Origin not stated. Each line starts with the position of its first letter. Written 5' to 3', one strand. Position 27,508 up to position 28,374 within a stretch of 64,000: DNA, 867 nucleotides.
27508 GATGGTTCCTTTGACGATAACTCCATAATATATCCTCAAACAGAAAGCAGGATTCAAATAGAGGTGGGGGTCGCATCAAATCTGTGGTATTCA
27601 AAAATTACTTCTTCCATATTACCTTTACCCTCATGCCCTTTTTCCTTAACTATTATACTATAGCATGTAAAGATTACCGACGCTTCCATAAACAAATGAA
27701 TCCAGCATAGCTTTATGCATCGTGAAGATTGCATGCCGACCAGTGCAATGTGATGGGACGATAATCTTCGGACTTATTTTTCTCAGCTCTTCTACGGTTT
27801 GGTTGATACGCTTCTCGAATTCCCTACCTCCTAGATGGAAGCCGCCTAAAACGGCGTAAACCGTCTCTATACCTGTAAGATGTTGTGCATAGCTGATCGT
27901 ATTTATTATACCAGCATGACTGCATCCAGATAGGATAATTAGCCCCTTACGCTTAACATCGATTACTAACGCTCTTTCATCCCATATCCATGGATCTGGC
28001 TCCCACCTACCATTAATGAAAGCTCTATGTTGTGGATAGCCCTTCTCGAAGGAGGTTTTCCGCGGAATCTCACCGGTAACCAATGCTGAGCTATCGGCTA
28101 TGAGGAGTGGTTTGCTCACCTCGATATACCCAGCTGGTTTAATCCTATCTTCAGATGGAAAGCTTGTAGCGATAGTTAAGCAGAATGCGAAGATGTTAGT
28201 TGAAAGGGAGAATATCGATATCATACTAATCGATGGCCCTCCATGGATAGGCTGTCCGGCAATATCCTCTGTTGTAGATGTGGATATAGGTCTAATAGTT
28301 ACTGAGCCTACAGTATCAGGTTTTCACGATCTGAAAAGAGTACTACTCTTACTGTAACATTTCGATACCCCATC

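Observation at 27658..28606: Overlapping gene fragments: N-truncated MinD-like ATPase with internal TAA, facing an N-truncated MBL-fold gene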

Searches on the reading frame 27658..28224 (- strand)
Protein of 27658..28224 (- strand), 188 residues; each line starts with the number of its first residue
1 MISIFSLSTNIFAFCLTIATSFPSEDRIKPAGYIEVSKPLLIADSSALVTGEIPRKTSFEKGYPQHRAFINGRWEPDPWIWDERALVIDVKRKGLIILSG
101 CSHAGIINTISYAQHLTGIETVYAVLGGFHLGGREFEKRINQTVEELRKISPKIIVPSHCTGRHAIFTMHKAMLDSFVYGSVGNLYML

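Call 3: search_protein_families(library=pfam, proteins=[window:27658-28224:-], max_evalue=0.01)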
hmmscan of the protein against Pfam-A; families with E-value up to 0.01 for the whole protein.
window:27658-28224:- (188 aa): 0 families

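Call 8: find_homologous_proteins(query=window:27661-28224:-)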
Query seq(188 aa) (188 aa): 2242 proteins with E <= 0.001 among 2334 candidates; the best 120 are listed.
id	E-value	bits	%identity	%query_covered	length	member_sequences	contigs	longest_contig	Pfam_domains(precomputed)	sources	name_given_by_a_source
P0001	6.6e-104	363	96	89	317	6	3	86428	PF12706.14,PF00753.34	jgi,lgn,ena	-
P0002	2.4e-98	345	100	81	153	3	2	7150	-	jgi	jgi:7,8-dihydropterin-6-yl-methyl-4-(beta-D-ribofuranosyl)aminobenzene 5'-phosphate synthase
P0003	7.5e-82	291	74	89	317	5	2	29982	PF12706.14,PF00753.34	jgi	jgi:7,8-dihydropterin-6-yl-methyl-4-(beta-D-ribofuranosyl)aminobenzene 5'-phosphate synthase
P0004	1.6e-79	284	73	89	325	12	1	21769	PF12706.14,PF23023.2,PF00753.34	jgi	-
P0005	5.2e-79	282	71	89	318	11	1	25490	PF12706.14,PF00753.34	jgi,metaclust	metaclust:\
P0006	8.2e-79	281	73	89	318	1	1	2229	PF12706.14,PF00753.34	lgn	-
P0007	5.0e-78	279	71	89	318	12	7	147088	PF12706.14,PF00753.34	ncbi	ncbi:MAG: MBL fold metallo-hydrolase [Candidatus Bathyarchaeia archaeon]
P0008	5.3e-77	275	69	89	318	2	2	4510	PF12706.14,PF00753.34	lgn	-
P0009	1.4e-76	274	69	88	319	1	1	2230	PF12706.14,PF00753.34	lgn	-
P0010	2.4e-76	273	70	89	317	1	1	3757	PF00753.34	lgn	-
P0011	3.1e-75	270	71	89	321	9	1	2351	PF12706.14,PF00753.34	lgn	-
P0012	3.3e-75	270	73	89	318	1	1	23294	PF12706.14,PF00753.34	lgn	-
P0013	3.8e-75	269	67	89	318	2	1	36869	PF12706.14,PF00753.34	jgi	-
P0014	6.0e-75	269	66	92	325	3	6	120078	PF12706.14,PF00753.34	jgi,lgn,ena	jgi:7,8-dihydropterin-6-yl-methyl-4-(beta-D-ribofuranosyl)aminobenzene 5'-phosphate synthase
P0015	6.0e-75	269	68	89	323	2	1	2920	PF12706.14,PF00753.34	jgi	-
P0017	1.4e-74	268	70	88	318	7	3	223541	PF12706.14,PF00753.34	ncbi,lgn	ncbi:MAG: MBL fold metallo-hydrolase [Candidatus Bathyarchaeia archaeon]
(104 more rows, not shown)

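Call 10: find_encoding_contigs(protein=P0001, flank=8000, max_places=6)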
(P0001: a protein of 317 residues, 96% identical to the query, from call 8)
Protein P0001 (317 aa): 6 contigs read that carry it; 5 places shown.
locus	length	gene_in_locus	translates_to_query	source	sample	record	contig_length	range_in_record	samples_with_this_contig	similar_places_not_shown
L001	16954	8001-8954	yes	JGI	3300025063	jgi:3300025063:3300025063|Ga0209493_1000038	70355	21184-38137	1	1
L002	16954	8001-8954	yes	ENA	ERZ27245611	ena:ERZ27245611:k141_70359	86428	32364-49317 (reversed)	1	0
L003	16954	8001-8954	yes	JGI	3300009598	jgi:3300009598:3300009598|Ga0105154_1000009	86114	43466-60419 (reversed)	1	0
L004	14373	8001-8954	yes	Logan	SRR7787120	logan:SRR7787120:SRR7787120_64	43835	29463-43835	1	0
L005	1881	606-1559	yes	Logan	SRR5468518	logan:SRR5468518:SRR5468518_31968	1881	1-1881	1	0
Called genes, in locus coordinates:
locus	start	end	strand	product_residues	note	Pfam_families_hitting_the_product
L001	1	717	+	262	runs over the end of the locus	PF14018:DUF4234 (weak)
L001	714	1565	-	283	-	PF01996:F420_ligase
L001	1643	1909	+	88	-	PF01247:Ribosomal_L35Ae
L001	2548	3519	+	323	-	PF01841:Transglut_core (faint), PF04473:DUF553 (weak)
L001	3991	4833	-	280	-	PF04909:Amidohydro_2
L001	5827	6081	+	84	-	-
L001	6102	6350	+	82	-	-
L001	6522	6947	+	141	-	PF02579:Nitro_FeMo-Co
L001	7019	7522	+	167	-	PF02007:MtrH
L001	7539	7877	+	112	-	PF01037:AsnC_trans_reg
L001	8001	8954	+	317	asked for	PF00753:Lactamase_B, PF12706:Lactamase_B_2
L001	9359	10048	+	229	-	PF01325:Fe_dep_repress, PF02742:Fe_dep_repr_C, PF04023:FeoA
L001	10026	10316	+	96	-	PF04023:FeoA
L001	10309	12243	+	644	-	PF01926:MMR_HSR1, PF02421:FeoB_N, PF00009:GTP_EFTU (weak), PF17910:FeoB_Cyto, PF07670:Gate, PF07664:FeoB_C, PF07670:Gate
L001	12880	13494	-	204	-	PF00081:Sod_Fe_N, PF02777:Sod_Fe_C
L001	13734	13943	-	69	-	PF00210:Ferritin (weak)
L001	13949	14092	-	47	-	-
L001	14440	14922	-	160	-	PF01750:HycI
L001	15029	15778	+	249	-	PF09754:PAC2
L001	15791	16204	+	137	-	-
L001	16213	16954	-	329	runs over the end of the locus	PF00586:AIRS, PF02769:AIRS_C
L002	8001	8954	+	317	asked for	PF00753:Lactamase_B, PF12706:Lactamase_B_2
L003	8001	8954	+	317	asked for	PF00753:Lactamase_B, PF12706:Lactamase_B_2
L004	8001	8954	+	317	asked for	PF00753:Lactamase_B, PF12706:Lactamase_B_2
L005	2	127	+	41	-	?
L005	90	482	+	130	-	PF01037:AsnC_trans_reg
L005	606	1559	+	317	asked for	PF00753:Lactamase_B, PF12706:Lactamase_B_2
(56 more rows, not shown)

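Call 11: find_encoding_contigs(protein=P0002, flank=8000, max_places=6)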
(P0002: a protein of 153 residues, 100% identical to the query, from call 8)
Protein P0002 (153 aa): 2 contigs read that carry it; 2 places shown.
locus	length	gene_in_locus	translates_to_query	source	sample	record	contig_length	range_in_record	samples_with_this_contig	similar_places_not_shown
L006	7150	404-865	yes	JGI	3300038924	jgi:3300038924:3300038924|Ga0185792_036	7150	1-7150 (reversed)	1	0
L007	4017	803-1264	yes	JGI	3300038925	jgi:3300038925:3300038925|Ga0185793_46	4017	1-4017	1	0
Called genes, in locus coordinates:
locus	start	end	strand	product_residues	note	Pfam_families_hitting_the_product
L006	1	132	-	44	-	?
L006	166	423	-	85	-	-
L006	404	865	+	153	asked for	-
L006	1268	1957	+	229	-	PF01047:MarR (weak), PF01325:Fe_dep_repress, PF02742:Fe_dep_repr_C, PF04023:FeoA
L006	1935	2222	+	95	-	PF04023:FeoA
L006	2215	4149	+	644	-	PF01926:MMR_HSR1, PF02421:FeoB_N, PF00009:GTP_EFTU (weak), PF17910:FeoB_Cyto, PF07670:Gate, PF07664:FeoB_C, PF07670:Gate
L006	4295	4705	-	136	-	PF09754:PAC2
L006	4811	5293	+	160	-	PF01750:HycI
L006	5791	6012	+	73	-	PF00210:Ferritin (weak)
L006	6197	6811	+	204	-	PF00081:Sod_Fe_N, PF02777:Sod_Fe_C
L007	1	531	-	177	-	?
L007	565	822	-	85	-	-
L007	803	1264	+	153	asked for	-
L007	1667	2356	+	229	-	PF01047:MarR (weak), PF01325:Fe_dep_repress, PF02742:Fe_dep_repr_C, PF04023:FeoA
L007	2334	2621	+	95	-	PF04023:FeoA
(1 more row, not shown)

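Call 20: find_related_loci(query=P0001, collection=genome_contigs, flank=8000)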
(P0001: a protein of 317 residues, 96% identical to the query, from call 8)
Query P0001 (317 aa) in genome_contigs; peptide patterns used: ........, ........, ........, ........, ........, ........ (x = any residue, [..] = any of these).
64 stretches matched a pattern; 13 encode a relative of the query (tblastn E <= 1e-3); 13 distinct loci.
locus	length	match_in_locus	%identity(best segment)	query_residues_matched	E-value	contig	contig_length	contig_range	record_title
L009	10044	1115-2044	68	8-317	5e-152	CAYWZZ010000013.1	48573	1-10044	MAG TPA_asm: uncultured Candidatus Bathyarchaeia archaeon isolate SRP104967_co1_9 genome assembly, contig: NODE_199_leng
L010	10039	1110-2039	66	8-317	7e-150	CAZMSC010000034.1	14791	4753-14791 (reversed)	MAG TPA_asm: uncultured Candidatus Bathyarchaeia archaeon isolate SRP104967_co1_102 genome assembly, contig: NODE_1351_l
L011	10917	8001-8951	65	1-317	1e-148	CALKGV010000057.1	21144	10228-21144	MAG: uncultured archaeon isolate S1_Bin_METABAT__95 genome assembly, contig: c_000000531405, whole genome shotgun sequen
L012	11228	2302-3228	67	9-317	2e-148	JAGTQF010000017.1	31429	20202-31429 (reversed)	MAG: Candidatus Bathyarchaeota archaeon isolate JZ_bin_36.3 JZ_bin_36.3_NODE_17, whole genome shotgun sequence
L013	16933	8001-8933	65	7-317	7e-148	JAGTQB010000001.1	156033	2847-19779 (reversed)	MAG: Candidatus Bathyarchaeota archaeon isolate JZ_bin_23 JZ_bin_23_NODE_1, whole genome shotgun sequence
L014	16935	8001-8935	44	9-317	6e-65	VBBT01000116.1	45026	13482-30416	MAG: Candidatus Bathyarchaeota archaeon isolate BA_25 14_0927_12_40cm_scaffold_610, whole genome shotgun sequence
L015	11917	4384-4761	28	37-173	5e-7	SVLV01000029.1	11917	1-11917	MAG: Oscillospiraceae bacterium isolate SIG496 NODE_88866_length_11917_cov_2.128159, whole genome shotgun sequence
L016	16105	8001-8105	42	94-131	1e-6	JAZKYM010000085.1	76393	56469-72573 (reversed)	MAG: Vescimonas sp. isolate T1900045101_TC20190095.MAGScoT_cleanbin_000017 SGB_4762_k141_1969145, whole genome shotgun s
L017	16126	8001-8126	36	94-138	4e-6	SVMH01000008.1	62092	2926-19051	MAG: Oscillospiraceae bacterium isolate SIG508 NODE_11532_length_62092_cov_2.304204, whole genome shotgun sequence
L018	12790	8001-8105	39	94-131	1e-5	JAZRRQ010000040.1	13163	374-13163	MAG: Vescimonas sp. isolate T1900045352_YK20190042.MAGScoT_cleanbin_000086 SGB_6766_k141_2059595, whole genome shotgun s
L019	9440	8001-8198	27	34-117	1e-5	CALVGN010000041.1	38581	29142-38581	MAG: uncultured Erysipelotrichaceae bacterium isolate E16__bin60 genome assembly, contig: E16__k127_1463314, whole genom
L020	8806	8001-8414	32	56-186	2e-5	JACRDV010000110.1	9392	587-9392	MAG: Methanobacteriota archaeon isolate NC_groundwater_1681_Pr3_B-0.1um_36_11 SR-2_scaffold_141_2300633, whole genome sh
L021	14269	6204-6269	55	96-117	1e-4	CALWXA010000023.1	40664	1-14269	MAG: uncultured Oscillospiraceae bacterium isolate E02__bin1 genome assembly, contig: E02__k127_3629443, whole genome sh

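Call 24: search_solved_structures(query=P0001, max_evalue=0.00001)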
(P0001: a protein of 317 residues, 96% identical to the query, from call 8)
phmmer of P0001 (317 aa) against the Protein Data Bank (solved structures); distinct sequences matched with E-value up to 0.00001: 3.
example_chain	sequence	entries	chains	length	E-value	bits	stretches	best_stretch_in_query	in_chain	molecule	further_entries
2p4z_A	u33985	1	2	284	7e-26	94.2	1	47-294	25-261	Metal-dependent hydrolases of the beta-lactamase superfamily II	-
3h3e_A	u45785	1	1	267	1.2e-19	73.7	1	52-297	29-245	uncharacterized protein Tm1679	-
7dck_A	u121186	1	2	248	1.4e-19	73.5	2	212-313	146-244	Lactamase_B domain-containing protein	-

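Call 41: search_protein_families(library=ncbifam, proteins=[P0001], max_evalue=0.00001)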
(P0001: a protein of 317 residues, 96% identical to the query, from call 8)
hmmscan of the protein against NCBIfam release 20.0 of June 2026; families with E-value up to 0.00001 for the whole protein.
P0001 (317 aa): 5 families
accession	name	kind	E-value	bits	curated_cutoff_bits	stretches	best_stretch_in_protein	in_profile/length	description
TIGR02651.1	RNase_Z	equivalog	8.2e-09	34.9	292.95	1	62-122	21-78/302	ribonuclease Z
NF000801.0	PRK00055.1-3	equivalog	1.1e-08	34.5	252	1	58-122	23-80/307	ribonuclease Z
NF033105.1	bla_subclass_B3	equivalog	4.5e-07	29.4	240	1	59-119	23-85/257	subclass B3 metallo-beta-lactamase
NF041257.1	GntH_guanitoxin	equivalog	1.2e-06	27.6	333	1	65-126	40-101/374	guanitoxin biosynthesis MBL fold metallo-hydrolase GntH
NF002558.0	PRK02126.1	subfamily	9.1e-06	24.9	315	0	65-123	24-75/345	ribonuclease Z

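Call 44: find_encoding_contigs(protein=P0003, flank=7000, max_places=1)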
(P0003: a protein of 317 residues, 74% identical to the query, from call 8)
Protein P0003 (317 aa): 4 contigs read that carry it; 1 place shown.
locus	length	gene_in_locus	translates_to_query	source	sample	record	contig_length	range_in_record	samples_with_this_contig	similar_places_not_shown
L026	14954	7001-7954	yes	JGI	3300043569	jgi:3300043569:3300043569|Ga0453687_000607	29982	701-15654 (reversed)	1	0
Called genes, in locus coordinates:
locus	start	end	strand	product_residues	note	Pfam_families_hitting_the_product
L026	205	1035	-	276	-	PF04909:Amidohydro_2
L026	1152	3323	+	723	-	PF00923:TAL_FSA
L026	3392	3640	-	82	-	-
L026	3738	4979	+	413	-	-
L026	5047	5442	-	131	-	PF02579:Nitro_FeMo-Co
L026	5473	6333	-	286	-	PF10609:ParA, PF13614:AAA_31 (weak), PF00142:Fer4_NifH (faint), PF01656:CbiA, PF09140:MipZ (faint)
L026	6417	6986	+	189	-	PF13404:HTH_AsnC-type, PF13412:HTH_24 (weak), PF01037:AsnC_trans_reg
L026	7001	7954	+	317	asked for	PF00753:Lactamase_B, PF12706:Lactamase_B_2 (weak)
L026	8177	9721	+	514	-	PF00370:FGGY_N, PF02782:FGGY_C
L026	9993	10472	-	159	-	PF13610:DDE_Tnp_IS240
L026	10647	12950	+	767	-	PF00664:ABC_membrane, PF00005:ABC_tran, PF08909:DUF1854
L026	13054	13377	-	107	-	PF07282:Cas12f1-like_TNB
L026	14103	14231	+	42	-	-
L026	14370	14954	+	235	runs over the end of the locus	PF01865:PhoU_div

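Call 45: find_encoding_contigs(protein=P0007, flank=7000, max_places=1)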
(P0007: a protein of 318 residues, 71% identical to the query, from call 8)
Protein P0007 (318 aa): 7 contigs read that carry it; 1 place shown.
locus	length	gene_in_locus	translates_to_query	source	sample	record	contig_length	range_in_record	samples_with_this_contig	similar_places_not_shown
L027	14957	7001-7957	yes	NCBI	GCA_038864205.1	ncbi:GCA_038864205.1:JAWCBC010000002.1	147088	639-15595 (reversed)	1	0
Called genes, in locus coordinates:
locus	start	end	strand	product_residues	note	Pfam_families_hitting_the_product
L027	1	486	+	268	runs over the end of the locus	PF22703:Cdc6_lid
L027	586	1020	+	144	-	PF01325:Fe_dep_repress, PF02742:Fe_dep_repr_C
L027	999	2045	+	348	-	PF01297:ZnuA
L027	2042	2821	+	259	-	PF06414:Zeta_toxin (faint), PF00005:ABC_tran, PF02463:SMC_N (faint), PF13304:AAA_21 (faint)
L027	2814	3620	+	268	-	PF00950:ABC-3, PF01032:FecCD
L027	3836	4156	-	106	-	-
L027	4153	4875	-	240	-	PF04055:Radical_SAM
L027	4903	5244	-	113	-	PF10609:ParA (weak), PF00142:Fer4_NifH (weak)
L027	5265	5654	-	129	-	PF12838:Fer4_7 (faint), PF12797:Fer4_2 (faint), PF00037:Fer4 (weak), PF12837:Fer4_6 (faint), PF13237:Fer4_10 (faint), PF14697:Fer4_21, PF13484:Fer4_16 (faint), PF00037:Fer4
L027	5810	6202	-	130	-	PF02579:Nitro_FeMo-Co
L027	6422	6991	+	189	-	PF13404:HTH_AsnC-type, PF13412:HTH_24, PF01037:AsnC_trans_reg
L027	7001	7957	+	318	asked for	PF00753:Lactamase_B, PF12706:Lactamase_B_2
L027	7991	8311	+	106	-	-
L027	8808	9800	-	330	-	PF13183:Fer4_8 (faint), PF25160:LdpA_Fe-S-bd (faint), PF00037:Fer4 (weak), PF12837:Fer4_6 (weak), PF14697:Fer4_21 (weak), PF12838:Fer4_7 (weak), PF13187:Fer4_9, PF04208:MtrA, +4 more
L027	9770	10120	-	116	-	PF12837:Fer4_6 (faint), PF13237:Fer4_10 (weak), PF12838:Fer4_7 (weak)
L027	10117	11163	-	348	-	PF03773:ArsP_1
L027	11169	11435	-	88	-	PF13192:Thioredoxin_3, PF10865:DUF2703 (weak)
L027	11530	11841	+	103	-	PF01022:HTH_5, PF12840:HTH_20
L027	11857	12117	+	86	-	PF13192:Thioredoxin_3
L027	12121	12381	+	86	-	PF13192:Thioredoxin_3 (weak)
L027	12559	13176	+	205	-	PF22167:PH0730-like_N, PF21715:CggR_N, PF14544:DUF4443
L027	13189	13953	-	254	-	PF03029:ATP_bind_1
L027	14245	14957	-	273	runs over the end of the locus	PF00994:MoCF_biosynth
